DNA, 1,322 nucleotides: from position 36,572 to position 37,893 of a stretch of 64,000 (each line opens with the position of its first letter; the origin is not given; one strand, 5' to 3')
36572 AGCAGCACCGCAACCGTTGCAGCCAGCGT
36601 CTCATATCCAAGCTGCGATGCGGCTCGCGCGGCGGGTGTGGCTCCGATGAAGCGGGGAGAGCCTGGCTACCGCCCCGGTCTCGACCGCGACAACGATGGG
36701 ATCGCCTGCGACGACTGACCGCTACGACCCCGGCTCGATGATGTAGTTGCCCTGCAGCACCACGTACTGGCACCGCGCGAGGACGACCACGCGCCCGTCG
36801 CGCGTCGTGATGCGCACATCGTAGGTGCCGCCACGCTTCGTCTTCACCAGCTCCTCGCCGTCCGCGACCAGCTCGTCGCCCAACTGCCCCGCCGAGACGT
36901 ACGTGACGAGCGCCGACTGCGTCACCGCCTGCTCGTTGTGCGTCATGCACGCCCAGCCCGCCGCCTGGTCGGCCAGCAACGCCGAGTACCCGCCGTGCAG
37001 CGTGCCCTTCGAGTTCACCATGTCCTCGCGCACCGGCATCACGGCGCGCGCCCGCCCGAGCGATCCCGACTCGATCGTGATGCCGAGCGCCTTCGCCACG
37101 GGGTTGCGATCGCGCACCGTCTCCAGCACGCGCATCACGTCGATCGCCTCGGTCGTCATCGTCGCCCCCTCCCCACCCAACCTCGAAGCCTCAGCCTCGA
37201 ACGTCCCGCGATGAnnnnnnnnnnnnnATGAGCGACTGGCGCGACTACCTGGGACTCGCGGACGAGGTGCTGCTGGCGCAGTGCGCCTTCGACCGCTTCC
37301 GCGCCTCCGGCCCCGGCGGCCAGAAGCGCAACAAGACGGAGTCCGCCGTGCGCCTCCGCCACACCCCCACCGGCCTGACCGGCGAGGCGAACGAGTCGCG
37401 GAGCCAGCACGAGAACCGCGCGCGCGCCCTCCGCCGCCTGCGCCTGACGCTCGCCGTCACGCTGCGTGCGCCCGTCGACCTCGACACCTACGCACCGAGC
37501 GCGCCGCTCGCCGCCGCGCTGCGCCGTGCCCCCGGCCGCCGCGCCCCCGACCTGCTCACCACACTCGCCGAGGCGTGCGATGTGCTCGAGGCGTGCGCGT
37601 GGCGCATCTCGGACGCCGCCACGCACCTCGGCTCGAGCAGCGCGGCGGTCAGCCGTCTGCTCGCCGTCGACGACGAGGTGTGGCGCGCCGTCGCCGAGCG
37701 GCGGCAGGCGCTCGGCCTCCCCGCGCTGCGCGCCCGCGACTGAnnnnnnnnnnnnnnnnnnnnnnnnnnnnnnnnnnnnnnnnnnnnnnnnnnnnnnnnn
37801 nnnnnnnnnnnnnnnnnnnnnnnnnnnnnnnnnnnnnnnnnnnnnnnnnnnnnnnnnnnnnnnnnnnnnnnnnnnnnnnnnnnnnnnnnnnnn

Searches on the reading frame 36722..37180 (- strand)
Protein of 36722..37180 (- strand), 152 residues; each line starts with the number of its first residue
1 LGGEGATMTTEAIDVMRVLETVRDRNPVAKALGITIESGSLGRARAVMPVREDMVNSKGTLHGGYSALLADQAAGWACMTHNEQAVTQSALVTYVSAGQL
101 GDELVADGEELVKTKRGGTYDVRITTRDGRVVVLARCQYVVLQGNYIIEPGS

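Call 31: search_protein_families(library=pfam, proteins=[window:36722-37180:-])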
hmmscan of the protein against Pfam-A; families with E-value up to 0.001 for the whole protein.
window:36722-37180:- (152 aa): 2 families
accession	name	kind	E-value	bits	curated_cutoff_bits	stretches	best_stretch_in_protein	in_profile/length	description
PF03061.28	4HBT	-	6.5e-11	42.8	20.6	1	59-132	2-78/79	Thioesterase superfamily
PF14539.12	DUF4442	-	0.00025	21.7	25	1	24-139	11-130/132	Domain of unknown function (DUF4442)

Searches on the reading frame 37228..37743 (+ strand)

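Call 31: search_protein_families(library=pfam, proteins=[window:37228-37743:+])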
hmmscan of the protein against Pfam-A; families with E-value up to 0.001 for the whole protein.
window:37228-37743:+ (171 aa): 1 family
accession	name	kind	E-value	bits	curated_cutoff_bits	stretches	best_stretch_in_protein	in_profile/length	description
PF00472.26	RF-1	-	6.7e-19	68.4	35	1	19-75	12-69/116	RF-1 domain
